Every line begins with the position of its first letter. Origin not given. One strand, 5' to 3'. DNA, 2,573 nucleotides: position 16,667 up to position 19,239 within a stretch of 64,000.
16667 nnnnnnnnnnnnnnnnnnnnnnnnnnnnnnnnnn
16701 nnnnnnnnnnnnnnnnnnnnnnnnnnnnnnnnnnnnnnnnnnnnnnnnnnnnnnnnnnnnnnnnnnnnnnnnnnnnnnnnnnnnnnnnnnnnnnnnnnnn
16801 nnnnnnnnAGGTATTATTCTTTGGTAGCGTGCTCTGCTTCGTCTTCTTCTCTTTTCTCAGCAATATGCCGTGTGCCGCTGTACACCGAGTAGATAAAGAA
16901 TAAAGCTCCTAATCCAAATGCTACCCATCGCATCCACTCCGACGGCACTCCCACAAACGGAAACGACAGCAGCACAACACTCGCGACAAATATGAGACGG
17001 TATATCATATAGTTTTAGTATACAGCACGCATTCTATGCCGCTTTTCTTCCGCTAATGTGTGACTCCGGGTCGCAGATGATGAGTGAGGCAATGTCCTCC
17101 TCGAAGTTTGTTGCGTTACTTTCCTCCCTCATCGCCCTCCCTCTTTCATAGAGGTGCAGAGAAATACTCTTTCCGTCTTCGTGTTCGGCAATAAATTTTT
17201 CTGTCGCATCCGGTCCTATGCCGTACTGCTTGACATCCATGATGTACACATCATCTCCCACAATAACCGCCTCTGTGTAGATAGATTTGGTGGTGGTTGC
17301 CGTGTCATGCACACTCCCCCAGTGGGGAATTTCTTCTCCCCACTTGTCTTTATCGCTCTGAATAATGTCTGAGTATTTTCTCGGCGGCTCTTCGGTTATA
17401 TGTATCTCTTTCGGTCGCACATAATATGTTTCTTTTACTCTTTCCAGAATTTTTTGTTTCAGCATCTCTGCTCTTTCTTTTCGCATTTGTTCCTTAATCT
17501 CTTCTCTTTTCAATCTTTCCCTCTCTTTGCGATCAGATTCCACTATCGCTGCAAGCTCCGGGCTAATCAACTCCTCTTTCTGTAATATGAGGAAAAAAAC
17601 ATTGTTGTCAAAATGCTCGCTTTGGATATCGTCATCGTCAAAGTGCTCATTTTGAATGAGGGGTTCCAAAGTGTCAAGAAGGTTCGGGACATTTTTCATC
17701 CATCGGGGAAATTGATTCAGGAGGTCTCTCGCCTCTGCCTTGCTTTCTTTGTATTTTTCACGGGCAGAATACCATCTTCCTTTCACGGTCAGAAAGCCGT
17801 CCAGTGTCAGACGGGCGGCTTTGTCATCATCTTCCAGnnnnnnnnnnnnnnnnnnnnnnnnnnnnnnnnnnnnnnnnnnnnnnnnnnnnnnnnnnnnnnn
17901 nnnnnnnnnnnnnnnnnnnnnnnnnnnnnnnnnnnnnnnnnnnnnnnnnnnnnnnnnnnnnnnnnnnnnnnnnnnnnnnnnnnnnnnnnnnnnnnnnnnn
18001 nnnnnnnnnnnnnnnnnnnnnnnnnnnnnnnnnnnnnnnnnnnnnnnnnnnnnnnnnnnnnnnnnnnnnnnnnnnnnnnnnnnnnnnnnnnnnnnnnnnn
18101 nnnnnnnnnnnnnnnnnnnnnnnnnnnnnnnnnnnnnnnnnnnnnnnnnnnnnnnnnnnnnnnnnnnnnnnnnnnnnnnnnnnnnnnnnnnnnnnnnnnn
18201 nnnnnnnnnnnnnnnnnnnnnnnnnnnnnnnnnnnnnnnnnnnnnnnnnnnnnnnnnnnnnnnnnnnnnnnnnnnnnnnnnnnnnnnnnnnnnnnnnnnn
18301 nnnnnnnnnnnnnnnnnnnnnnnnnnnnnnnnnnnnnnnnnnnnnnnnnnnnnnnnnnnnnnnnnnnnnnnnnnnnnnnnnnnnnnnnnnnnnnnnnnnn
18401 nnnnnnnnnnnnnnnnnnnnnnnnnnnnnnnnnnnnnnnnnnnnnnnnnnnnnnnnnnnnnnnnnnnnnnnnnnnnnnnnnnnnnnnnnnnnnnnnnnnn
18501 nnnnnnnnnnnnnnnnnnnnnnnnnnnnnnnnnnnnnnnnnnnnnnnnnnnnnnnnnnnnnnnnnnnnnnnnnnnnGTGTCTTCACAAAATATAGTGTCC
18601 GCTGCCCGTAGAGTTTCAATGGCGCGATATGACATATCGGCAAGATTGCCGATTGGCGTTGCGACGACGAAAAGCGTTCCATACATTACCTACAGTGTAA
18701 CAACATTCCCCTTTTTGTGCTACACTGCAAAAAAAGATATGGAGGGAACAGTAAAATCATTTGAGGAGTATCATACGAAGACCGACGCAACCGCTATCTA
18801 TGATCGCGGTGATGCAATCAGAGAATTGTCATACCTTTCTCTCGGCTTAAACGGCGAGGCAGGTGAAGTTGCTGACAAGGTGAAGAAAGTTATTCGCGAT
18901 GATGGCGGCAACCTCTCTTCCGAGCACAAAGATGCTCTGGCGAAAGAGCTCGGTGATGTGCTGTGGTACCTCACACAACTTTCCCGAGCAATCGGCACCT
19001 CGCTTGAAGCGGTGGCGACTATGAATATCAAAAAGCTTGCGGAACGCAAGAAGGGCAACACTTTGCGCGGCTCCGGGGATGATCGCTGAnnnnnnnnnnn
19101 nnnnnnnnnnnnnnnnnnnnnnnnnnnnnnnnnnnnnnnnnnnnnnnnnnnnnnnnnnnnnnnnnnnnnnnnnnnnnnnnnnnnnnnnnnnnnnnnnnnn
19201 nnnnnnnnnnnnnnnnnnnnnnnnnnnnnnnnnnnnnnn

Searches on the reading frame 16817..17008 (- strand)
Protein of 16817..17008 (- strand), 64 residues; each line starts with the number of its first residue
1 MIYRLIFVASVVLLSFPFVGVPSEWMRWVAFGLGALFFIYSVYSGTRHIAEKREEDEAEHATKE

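Call 43: search_protein_families(library=pfam, proteins=[window:16817-17008:-], max_evalue=0.01)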
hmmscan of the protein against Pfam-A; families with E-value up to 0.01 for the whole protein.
seq(64 aa): 1 family
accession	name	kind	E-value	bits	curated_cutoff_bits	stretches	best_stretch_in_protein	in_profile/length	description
PF01036.24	Bac_rhodopsin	-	0.0068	16.3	24.6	1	8-59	106-159/224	Bacteriorhodopsin-like protein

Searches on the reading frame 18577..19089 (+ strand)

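Call 3: search_protein_families(library=pfam, proteins=[window:18577-19089:+], max_evalue=0.01)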
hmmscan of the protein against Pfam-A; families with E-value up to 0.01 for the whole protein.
window:18577-19089:+ (170 aa): 1 family
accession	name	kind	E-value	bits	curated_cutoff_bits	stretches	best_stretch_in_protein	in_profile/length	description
PF03819.22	MazG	-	4.3e-11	43.4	22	1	88-159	7-71/74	MazG nucleotide pyrophosphohydrolase domain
